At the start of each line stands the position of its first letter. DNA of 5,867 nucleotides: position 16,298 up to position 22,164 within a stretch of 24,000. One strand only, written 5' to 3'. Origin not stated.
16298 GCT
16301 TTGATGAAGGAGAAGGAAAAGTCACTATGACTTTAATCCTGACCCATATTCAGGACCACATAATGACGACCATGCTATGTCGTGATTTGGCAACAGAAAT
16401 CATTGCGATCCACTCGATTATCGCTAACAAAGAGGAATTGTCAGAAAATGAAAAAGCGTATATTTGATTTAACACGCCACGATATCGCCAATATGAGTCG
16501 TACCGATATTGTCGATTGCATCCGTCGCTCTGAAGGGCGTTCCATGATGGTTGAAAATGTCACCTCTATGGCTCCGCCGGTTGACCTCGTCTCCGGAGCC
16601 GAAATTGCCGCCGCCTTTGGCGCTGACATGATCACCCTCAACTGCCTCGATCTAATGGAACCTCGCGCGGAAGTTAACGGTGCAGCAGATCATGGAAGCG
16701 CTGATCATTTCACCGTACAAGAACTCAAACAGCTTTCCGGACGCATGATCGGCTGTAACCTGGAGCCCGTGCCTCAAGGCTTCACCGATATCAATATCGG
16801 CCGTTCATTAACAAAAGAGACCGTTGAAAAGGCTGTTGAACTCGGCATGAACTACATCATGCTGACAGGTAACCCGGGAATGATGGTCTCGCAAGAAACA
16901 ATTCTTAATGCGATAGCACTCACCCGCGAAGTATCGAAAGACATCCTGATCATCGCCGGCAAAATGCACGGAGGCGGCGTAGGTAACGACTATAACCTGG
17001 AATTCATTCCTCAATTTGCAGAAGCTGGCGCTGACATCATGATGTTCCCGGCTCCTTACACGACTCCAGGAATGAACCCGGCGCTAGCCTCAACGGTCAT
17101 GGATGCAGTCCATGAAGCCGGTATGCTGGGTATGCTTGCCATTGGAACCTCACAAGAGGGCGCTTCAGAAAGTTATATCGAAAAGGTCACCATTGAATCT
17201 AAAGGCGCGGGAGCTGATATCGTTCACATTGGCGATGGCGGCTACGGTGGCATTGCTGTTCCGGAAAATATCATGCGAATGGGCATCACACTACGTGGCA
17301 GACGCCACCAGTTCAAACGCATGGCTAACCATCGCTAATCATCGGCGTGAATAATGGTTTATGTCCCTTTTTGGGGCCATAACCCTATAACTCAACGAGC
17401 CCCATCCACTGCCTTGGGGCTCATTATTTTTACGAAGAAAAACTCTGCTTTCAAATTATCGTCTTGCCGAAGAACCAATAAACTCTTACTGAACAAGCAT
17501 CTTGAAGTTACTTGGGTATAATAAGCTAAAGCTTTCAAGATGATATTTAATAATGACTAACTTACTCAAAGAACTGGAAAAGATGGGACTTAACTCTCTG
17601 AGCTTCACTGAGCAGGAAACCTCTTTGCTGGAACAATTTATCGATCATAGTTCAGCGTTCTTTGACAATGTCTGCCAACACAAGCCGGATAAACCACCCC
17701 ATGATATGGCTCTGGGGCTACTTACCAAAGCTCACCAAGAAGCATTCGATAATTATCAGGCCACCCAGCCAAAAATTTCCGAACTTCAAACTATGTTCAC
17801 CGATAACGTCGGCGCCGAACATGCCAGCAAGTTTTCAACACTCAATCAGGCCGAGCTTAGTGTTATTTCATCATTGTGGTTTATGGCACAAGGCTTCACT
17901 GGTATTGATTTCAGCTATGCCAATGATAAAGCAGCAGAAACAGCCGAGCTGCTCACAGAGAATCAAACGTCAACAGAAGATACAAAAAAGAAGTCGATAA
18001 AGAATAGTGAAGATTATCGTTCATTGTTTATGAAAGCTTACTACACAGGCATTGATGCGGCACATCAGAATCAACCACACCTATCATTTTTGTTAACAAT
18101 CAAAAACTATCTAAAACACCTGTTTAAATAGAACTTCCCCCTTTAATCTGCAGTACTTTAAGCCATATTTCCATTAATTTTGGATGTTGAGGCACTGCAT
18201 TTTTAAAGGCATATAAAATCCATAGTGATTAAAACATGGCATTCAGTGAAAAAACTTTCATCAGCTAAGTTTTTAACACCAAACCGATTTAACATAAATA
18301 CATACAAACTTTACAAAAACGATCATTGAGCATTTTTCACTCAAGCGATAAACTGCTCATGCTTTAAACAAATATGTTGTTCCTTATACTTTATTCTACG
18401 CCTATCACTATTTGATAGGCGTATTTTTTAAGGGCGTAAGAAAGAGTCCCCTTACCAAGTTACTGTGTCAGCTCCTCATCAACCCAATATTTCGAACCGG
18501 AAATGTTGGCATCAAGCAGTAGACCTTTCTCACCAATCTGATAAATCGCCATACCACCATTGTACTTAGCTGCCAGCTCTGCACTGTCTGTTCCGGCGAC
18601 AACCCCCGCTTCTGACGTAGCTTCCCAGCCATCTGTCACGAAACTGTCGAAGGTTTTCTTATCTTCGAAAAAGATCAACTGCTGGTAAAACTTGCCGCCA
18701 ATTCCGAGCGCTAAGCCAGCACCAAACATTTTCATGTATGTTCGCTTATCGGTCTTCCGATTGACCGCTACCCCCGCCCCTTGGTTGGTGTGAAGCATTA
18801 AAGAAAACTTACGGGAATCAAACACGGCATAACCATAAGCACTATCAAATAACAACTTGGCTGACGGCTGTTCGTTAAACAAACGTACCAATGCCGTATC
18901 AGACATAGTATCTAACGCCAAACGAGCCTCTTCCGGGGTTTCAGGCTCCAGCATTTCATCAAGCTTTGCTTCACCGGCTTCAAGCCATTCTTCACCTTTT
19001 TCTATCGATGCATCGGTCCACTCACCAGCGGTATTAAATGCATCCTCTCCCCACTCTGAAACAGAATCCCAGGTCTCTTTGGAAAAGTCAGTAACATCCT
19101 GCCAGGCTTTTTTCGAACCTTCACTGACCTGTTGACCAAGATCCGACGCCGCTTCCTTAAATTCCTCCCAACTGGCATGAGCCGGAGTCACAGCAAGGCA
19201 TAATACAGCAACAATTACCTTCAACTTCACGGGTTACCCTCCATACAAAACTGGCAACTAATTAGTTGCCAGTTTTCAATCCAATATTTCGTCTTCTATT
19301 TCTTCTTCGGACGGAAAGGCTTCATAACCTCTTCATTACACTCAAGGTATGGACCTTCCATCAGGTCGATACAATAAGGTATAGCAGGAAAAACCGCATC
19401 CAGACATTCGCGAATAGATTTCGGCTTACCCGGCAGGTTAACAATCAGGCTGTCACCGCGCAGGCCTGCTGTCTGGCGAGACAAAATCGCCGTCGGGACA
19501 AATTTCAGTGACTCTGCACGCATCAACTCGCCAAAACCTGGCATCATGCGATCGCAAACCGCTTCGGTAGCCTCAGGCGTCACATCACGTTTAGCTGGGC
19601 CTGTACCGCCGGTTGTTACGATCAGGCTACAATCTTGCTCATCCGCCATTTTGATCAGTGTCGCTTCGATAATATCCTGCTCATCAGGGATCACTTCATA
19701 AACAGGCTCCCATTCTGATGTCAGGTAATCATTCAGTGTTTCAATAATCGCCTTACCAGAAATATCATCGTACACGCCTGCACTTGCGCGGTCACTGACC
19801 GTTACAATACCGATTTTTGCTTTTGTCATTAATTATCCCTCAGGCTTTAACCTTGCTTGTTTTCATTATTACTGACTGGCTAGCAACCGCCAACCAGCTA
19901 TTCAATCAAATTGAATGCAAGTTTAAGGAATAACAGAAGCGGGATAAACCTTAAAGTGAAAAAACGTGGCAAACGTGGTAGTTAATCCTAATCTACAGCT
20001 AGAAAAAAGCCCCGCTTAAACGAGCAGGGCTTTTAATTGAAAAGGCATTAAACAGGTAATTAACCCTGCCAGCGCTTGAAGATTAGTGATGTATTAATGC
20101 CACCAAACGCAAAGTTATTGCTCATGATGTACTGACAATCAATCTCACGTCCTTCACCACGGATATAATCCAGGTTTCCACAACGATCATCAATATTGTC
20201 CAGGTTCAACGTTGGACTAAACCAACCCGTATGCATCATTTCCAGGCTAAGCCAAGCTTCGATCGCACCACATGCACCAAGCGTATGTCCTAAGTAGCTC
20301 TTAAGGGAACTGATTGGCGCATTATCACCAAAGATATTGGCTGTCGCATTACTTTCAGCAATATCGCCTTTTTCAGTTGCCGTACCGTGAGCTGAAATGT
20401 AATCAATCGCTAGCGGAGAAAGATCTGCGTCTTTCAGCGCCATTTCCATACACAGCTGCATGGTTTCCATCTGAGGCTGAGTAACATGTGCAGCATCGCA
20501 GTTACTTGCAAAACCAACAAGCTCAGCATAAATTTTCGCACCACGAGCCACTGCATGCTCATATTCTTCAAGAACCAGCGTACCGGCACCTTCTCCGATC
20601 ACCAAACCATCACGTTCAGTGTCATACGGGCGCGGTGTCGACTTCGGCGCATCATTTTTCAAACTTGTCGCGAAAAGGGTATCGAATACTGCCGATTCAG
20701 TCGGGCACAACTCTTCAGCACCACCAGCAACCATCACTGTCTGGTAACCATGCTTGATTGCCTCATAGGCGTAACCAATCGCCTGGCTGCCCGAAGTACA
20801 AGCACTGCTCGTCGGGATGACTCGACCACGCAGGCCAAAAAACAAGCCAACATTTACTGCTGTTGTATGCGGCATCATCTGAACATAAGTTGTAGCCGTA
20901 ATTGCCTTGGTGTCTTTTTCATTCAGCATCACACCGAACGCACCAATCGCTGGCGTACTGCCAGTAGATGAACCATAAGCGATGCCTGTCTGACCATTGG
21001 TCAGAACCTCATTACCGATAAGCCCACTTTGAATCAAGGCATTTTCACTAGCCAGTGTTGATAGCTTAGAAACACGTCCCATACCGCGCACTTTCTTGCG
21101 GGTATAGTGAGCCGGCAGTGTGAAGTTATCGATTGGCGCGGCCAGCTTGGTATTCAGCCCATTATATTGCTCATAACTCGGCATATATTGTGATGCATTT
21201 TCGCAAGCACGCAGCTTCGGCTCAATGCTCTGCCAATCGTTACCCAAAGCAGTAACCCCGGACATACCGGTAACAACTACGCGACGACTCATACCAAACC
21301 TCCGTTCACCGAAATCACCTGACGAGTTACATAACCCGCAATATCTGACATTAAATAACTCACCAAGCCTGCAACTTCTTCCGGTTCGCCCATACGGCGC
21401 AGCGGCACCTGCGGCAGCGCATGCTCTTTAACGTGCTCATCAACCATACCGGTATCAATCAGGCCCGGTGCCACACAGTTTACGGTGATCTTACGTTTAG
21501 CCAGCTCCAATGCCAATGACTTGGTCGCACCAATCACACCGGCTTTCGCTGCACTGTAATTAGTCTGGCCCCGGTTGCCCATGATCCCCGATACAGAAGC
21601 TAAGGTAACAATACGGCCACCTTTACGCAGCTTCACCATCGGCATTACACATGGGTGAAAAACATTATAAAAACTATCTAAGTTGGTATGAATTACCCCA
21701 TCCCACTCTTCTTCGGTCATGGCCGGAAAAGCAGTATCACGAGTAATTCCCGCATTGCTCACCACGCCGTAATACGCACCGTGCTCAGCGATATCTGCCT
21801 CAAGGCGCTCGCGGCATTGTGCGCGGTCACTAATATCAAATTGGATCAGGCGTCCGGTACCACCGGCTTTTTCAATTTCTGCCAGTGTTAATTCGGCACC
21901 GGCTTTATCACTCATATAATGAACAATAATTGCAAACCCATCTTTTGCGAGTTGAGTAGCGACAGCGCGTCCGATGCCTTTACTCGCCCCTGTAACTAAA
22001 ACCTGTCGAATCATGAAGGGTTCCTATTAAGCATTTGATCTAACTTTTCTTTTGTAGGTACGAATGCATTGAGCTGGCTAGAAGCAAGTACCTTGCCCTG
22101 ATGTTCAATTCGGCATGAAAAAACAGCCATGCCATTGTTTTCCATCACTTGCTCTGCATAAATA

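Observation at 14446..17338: A cellobiose-family PTS operon with no glycosidase, deacetylase or regulator; an unrecognised 296-aa enzyme-like protein takes that position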

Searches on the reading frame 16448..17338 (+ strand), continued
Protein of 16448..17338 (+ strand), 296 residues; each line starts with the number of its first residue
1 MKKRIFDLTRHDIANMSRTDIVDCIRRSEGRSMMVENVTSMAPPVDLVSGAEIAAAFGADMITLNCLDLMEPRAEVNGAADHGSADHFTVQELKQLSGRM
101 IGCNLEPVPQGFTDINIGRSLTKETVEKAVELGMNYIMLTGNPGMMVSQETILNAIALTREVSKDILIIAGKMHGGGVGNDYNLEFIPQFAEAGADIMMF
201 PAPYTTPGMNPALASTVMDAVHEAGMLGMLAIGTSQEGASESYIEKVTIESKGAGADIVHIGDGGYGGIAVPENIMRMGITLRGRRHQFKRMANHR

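Call 88: find_encoding_contigs(protein=P0374, flank=10000, max_places=1)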
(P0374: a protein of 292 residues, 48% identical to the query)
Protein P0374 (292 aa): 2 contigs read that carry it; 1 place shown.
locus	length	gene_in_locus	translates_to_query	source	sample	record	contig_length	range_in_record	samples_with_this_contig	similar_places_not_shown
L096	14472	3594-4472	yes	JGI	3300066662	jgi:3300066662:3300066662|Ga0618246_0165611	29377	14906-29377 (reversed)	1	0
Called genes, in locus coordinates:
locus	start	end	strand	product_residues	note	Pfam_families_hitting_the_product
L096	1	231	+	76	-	?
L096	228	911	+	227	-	PF13489:Methyltransf_23, PF02353:CMAS (weak), PF13847:Methyltransf_31 (weak), PF08241:Methyltransf_11, PF08242:Methyltransf_12, PF13649:Methyltransf_25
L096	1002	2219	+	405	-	PF08442:ATP-grasp_2, PF24948:Citrate_synth_N, PF00549:Ligase_CoA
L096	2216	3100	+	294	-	PF02629:CoA_binding, PF13607:Succ_CoA_lig, PF00549:Ligase_CoA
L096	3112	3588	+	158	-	-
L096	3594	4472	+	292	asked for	PF25509:DUF7916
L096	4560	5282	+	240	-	PF00392:GntR, PF07702:UTRA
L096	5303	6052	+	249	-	PF13580:SIS_2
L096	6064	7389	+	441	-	PF04015:DUF362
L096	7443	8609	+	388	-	PF02378:PTS_EIIC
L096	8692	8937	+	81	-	PF00367:PTS_EIIB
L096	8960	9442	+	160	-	PF00358:PTS_EIIA_1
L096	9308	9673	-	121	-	-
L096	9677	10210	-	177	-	PF00903:Glyoxalase, PF13468:Glyoxalase_3 (faint), PF13669:Glyoxalase_4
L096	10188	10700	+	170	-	PF13563:2_5_RNA_ligase2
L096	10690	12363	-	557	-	PF01642:MM_CoA_mutase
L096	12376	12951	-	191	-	PF00364:Biotin_lipoyl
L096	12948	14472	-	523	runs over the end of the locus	PF00289:Biotin_carb_N, PF02786:CPSase_L_D2, PF07478:Dala_Dala_lig_C, PF02785:Biotin_carb_C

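Call 89: search_protein_families(library=ncbifam, proteins=[L095:5218-6306:+, L095:6303-7355:+, L095:7412-8092:+, L095:11746-13014:+, L096:5303-6052:+, L096:6064-7389:+, L096:7443-8609:+], max_evalue=0.00001)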
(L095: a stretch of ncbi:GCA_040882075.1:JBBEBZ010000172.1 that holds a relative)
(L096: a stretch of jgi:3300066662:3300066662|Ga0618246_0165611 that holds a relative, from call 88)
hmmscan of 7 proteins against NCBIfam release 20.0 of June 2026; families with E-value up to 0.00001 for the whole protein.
L095:5218-6306:+ (362 aa): 3 families
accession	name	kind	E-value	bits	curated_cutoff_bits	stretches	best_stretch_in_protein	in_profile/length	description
TIGR00221.1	nagA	equivalog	5.8e-74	249.3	225.65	1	34-350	52-373/380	N-acetylglucosamine-6-phosphate deacetylase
NF008371.0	PRK11170.1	equivalog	5.2e-62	209.9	483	1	33-353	48-373/382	N-acetylglucosamine-6-phosphate deacetylase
NF006689.0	PRK09237.1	equivalog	8.1e-08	31.2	371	1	288-345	280-337/383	amidohydrolase/deacetylase family metallohydrolase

L095:6303-7355:+ (350 aa): 12 families
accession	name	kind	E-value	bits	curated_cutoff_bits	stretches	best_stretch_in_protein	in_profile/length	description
NF046059.1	NagB_SO3506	equivalog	2.9e-62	210.9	430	1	8-349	4-329/330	glucosamine-6-phosphate deaminase NagB-II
NF001484.0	PRK00331.1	subfamily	1.4e-57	195.5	381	1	7-345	253-596/601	isomerizing glutamine--fructose-6-phosphate transaminase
TIGR01135.1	glmS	equivalog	1.4e-55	188.9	418.05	1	7-345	252-602/607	glutamine--fructose-6-phosphate transaminase (isomerizing)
NF041128.1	glucosaP_deam_GlmD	equivalog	4.2e-11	42.6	580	1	90-347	79-321/323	glucosamine-6-phosphate deaminase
NF008481.0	PRK11382.1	equivalog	5e-09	35.8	430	1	23-289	25-291/340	fructoselysine 6-phosphate deglycase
NF003915.0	PRK05441.1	subfamily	1.2e-08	34.4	168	1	91-152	132-193/300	N-acetylmuramic acid 6-phosphate etherase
TIGR00274.1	TIGR00274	equivalog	5.9e-08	32.1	302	1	92-164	128-200/291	N-acetylmuramic acid 6-phosphate etherase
NF008458.0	PRK11337.1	equivalog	6.6e-08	31.8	378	1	90-146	188-244/293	MurR/RpiR family transcriptional regulator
TIGR00393.1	kpsF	subfamily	1.9e-07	31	203.7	1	91-164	48-121/268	KpsF/GutQ family sugar-phosphate isomerase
NF040776.2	AlsR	equivalog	1.7e-06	27.2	400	1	92-146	178-232/279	transcriptional repressor AlsR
NF009222.0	PRK12570.1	subfamily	4.6e-06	25.7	255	1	92-153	140-201/307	N-acetylmuramic acid 6-phosphate etherase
TIGR03127.2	RuMP_HxlB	equivalog_domain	9.2e-06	25.6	160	0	92-159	74-143/178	6-phospho-3-hexuloisomerase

L095:7412-8092:+ (226 aa): 21 families
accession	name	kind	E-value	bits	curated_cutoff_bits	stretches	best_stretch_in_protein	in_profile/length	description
TIGR02009.1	PGMB-YQAB-SF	subfamily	3e-29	102.6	153.35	1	14-192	3-186/186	beta-phosphoglucomutase family hydrolase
NF053653.1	InDiPhoBT2121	equivalog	3.4e-25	88.9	245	1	14-216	3-211/216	inorganic diphosphatase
TIGR01990.1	bPGM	equivalog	1.4e-24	87.1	189.4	1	14-192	3-186/187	beta-phosphoglucomutase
NF008610.0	PRK11587.1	equivalog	6.2e-24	84.6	282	1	15-220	6-207/219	sugar phosphatase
TIGR01509.1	HAD-SF-IA-v3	subfamily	2.5e-20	73.2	29.4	1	92-192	62-154/154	HAD-IA family hydrolase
NF008087.0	PRK10826.1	equivalog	3.1e-19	69.5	191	1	14-193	9-192/222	hexitol phosphatase HxpB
NF008000.0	PRK10725.1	equivalog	7.5e-18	65.3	215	1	110-192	101-185/188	fructose-1-phosphate/6-phosphogluconate phosphatase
NF046057.1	bifunc_MtlD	equivalog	6.4e-14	51.3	800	1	96-190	93-189/683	bifunctional mannitol-1-phosphate dehydrogenase/phosphatase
NF007854.0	PRK10563.1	equivalog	1.2e-12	48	211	1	14-190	6-183/221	6-phosphogluconate phosphatase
TIGR01449.2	PGP_bact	equivalog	1.9e-12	47.2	180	1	15-193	1-185/213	phosphoglycolate phosphatase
TIGR03351.1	PhnX-like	hypoth_equivalog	2e-12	47.6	218.9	1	15-216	4-215/220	phosphonatase-like hydrolase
TIGR01422.2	phosphonatase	equivalog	1.5e-11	44.1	220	1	95-192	98-199/251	phosphonoacetaldehyde hydrolase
TIGR01454.1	AHBA_synth_RP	hypoth_equivalog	6.3e-11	42.3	246.65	1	15-211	1-194/205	AHBA synthesis associated protein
TIGR01549.1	HAD-SF-IA-v1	subfamily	4.1e-09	37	23.3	1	97-186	64-149/149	HAD-IA family hydrolase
NF009804.0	PRK13288.1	equivalog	1e-08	34.9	218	1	104-197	91-186/215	pyrophosphatase PpaX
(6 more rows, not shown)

L095:11746-13014:+ (422 aa): 9 families
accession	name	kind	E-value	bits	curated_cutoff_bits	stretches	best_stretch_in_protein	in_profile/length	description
TIGR01998.1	PTS-II-BC-nag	equivalog_domain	2.8e-131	438.5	553.2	1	5-392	3-387/475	N-acetylglucosamine-specific PTS transporter subunit IIBC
TIGR02002.1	PTS-II-BC-glcB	equivalog_domain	1.4e-127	426.5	591.8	1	3-390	4-413/502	glucose-specific PTS transporter subunit IIBC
NF008301.0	PRK11089.1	equivalog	3.6e-113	378.7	647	1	3-390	5-388/477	PTS glucose transporter subunit IIBC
NF007608.0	PRK10255.1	equivalog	2.5e-106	356.7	1010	1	2-392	2-373/648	PTS N-acetyl glucosamine transporter subunit IIABC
TIGR00852.1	pts-Glc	subfamily_domain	2e-66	224.2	291.1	1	54-333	1-290/290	maltose/glucose-specific PTS transporter subunit IIC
NF007509.0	PRK10110.1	subfamily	3.5e-62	210.5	665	1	4-410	12-451/530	PTS maltose transporter subunit IICB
TIGR02004.1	PTS-IIBC-malX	hypoth_equivalog_domain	1.3e-61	208.8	632.2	1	6-390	7-422/517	maltose/glucose-specific PTS transporter subunit IIBC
TIGR02003.1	PTS-II-BC-unk1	hypoth_equivalog_domain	1.8e-51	175.3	649.85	2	259-392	312-448/547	PTS transporter subunit IIBC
TIGR02005.1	PTS-IIBC-alpha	subfamily_domain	3.8e-44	150.9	607.3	1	6-389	3-417/524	alpha-glucoside-specific PTS transporter subunit IIBC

L096:5303-6052:+ (249 aa): 1 family
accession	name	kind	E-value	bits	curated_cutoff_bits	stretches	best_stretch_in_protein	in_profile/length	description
NF002805.0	PRK02947.1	subfamily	7.4e-73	244.7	135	1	2-248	2-245/247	sugar isomerase domain-containing protein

L096:6064-7389:+ (441 aa): 0 families

L096:7443-8609:+ (388 aa): 9 families
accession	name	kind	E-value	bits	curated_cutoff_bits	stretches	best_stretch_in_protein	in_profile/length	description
TIGR01998.1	PTS-II-BC-nag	equivalog_domain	2.2e-135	452.1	553.2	1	1-375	1-389/475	N-acetylglucosamine-specific PTS transporter subunit IIBC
NF007608.0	PRK10255.1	equivalog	7.4e-114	381.5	1010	1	3-374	5-374/648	PTS N-acetyl glucosamine transporter subunit IIABC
TIGR02002.1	PTS-II-BC-glcB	equivalog_domain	9.8e-108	361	591.8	1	1-376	4-418/502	glucose-specific PTS transporter subunit IIBC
NF008301.0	PRK11089.1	equivalog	3.1e-100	336.1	647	1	1-375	5-392/477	PTS glucose transporter subunit IIBC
NF007509.0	PRK10110.1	subfamily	2.5e-58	197.8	665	1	2-376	12-436/530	PTS maltose transporter subunit IICB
TIGR02004.1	PTS-IIBC-malX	hypoth_equivalog_domain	3.5e-57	194.1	632.2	1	2-372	5-423/517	maltose/glucose-specific PTS transporter subunit IIBC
TIGR00852.1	pts-Glc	subfamily_domain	4.9e-55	186.9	291.1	1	43-314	1-290/290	maltose/glucose-specific PTS transporter subunit IIC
TIGR02005.1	PTS-IIBC-alpha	subfamily_domain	3.3e-43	147.8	607.3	1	96-373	133-420/524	alpha-glucoside-specific PTS transporter subunit IIBC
TIGR02003.1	PTS-II-BC-unk1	hypoth_equivalog_domain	1.1e-39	136.4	649.85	2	246-371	318-446/547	PTS transporter subunit IIBC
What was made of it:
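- A NagB-II-like SIS protein is in the L095 operon (call 89).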

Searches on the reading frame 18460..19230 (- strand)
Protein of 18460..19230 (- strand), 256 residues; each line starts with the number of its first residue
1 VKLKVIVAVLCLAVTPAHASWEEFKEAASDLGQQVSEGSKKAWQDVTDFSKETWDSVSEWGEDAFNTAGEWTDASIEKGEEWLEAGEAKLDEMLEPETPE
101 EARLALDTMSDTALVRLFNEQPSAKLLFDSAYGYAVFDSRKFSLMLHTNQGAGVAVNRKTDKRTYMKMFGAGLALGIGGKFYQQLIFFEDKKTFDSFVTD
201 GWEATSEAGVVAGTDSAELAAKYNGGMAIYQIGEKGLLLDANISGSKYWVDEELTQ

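Call 7: search_protein_families(library=pfam, proteins=[window:18460-19230:-], max_evalue=0.01)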
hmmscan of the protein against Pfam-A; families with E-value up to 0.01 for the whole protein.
window:18460-19230:- (256 aa): 1 family
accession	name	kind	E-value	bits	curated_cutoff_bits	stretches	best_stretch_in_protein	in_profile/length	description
PF04366.17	Ysc84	-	0.00049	20.3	25.1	1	170-254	2-91/127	Las17-binding protein actin regulator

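Call 8: search_protein_families(library=ncbifam, proteins=[window:18460-19230:-], max_evalue=0.01)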
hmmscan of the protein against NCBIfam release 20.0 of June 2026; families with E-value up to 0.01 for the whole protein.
window:18460-19230:- (256 aa): 1 family
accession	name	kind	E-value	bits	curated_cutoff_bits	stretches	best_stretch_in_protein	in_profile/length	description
NF049970.1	lipo_BPSL1445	equivalog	8.2e-09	35.2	200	1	94-213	31-151/194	BPSL1445 family SYLF domain-containing lipoprotein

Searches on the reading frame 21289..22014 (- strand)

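Call 84: search_protein_families(library=pfam, proteins=[window:21289-22014:-], max_evalue=0.01)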
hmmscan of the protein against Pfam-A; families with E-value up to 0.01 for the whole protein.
window:21289-22014:- (241 aa): 5 families
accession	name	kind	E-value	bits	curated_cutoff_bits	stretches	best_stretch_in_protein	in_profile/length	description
PF13561.12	adh_short_C2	-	4.9e-55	187.1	27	1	9-240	1-235/236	Enoyl-(Acyl carrier protein) reductase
PF00106.31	adh_short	-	9.9e-51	172.4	26.6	1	4-196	2-192/195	short chain dehydrogenase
PF08659.16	KR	-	1.3e-20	74.6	22.6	1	5-158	3-154/180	KR domain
PF01370.27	Epimerase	-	0.0011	18.9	20.9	1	5-72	1-61/240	NAD dependent epimerase/dehydratase family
PF23441.1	SDR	-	0.0085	15.9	27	0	155-204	165-212/258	SDR-like rossmann domain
